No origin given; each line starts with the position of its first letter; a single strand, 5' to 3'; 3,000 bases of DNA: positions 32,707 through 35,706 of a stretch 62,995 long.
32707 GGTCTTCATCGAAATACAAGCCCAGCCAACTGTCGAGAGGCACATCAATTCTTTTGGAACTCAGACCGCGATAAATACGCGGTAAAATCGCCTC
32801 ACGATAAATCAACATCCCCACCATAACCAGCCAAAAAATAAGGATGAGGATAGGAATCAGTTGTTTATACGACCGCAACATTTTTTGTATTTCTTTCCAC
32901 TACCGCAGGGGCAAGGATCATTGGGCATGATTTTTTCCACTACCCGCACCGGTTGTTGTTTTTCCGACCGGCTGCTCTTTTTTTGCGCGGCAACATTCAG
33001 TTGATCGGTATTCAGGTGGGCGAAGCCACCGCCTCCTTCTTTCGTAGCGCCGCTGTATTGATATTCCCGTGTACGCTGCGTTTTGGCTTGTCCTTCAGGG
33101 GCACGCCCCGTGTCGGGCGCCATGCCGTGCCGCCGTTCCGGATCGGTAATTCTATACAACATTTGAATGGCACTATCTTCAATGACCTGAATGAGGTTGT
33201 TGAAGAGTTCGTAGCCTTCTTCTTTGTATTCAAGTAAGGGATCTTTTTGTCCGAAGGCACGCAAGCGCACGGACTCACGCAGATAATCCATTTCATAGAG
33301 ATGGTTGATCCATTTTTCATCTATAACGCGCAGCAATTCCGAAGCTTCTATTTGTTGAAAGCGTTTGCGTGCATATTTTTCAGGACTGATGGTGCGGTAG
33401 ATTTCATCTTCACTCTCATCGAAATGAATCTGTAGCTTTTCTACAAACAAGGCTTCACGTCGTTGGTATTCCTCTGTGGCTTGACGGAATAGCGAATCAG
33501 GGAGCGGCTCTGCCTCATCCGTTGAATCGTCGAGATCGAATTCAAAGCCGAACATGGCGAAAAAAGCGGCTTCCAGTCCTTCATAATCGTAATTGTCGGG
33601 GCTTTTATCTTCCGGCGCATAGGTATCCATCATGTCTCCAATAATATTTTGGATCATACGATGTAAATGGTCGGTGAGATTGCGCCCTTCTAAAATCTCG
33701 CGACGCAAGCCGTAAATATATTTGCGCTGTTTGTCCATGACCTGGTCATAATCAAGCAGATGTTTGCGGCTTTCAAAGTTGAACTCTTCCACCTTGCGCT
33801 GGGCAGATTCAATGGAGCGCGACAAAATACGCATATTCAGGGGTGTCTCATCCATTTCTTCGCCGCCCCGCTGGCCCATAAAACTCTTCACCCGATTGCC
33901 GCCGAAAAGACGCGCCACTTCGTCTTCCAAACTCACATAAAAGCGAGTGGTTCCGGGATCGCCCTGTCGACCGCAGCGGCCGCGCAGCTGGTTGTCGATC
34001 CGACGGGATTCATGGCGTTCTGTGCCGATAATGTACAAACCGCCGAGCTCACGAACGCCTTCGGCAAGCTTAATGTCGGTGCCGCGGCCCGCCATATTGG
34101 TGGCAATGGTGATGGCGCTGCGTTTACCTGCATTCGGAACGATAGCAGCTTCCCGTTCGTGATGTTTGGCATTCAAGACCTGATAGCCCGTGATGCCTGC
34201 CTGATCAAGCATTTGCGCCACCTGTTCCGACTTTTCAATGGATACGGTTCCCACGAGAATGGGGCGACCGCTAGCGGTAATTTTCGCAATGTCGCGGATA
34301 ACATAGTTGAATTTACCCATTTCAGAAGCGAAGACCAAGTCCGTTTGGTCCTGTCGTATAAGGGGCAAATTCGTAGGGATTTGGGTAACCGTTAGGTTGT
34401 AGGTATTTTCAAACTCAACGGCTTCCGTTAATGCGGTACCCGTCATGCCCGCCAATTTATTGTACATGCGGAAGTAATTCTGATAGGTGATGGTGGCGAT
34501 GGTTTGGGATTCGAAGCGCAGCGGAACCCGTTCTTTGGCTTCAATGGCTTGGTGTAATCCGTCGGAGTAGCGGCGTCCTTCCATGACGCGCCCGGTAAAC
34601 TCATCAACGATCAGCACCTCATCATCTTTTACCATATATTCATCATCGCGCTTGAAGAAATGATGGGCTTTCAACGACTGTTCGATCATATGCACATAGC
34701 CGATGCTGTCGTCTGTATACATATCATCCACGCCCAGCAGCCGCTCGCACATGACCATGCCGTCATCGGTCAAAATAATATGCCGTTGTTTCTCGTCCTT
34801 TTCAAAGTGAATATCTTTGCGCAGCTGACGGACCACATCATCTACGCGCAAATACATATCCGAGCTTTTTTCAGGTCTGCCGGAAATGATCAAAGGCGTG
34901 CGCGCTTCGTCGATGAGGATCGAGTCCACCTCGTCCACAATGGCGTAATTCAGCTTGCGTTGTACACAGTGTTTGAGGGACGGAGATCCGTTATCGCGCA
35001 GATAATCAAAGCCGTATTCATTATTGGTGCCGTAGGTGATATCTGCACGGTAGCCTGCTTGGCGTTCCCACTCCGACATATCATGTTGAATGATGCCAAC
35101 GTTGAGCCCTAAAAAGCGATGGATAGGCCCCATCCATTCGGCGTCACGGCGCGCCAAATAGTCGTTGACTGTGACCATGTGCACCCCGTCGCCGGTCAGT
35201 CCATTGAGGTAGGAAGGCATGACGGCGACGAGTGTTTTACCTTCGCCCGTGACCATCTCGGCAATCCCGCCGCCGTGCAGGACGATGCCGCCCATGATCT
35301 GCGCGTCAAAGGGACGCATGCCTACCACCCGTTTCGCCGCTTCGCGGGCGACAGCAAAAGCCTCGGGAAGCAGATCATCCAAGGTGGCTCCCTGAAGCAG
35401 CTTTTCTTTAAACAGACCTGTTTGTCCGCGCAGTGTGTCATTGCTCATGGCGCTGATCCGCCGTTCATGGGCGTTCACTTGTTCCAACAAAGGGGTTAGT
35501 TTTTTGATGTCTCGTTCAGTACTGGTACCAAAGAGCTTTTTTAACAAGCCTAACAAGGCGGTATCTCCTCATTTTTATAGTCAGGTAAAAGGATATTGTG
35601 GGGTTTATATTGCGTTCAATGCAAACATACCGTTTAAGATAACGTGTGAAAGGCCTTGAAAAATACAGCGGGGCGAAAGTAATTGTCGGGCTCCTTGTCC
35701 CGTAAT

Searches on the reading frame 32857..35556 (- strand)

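Call 69: search_protein_families(library=pfam, proteins=[window:32857-35556:-], max_evalue=0.000001)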
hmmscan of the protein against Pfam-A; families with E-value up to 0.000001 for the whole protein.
window:32857-35556:- (899 aa): 5 families
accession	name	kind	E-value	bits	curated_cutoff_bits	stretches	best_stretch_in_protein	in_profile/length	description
PF07517.20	SecA_DEAD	-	8.5e-123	409.7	24.6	1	5-383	1-290/290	SecA DEAD-like domain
PF21090.3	P-loop_SecA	-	4.4e-69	232.6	27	2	398-498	1-100/205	SecA P-loop domain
PF07516.18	SecA_SW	-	1e-59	202.4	26.7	1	572-803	1-199/200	SecA Wing and Scaffold domain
PF01043.26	SecA_PP_bind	-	5.8e-40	136.7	23.5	1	231-339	2-110/110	SecA preprotein cross-linking domain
PF02810.21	SEC-C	-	4.4e-09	36.5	20.4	1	879-896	2-19/19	SEC-C motif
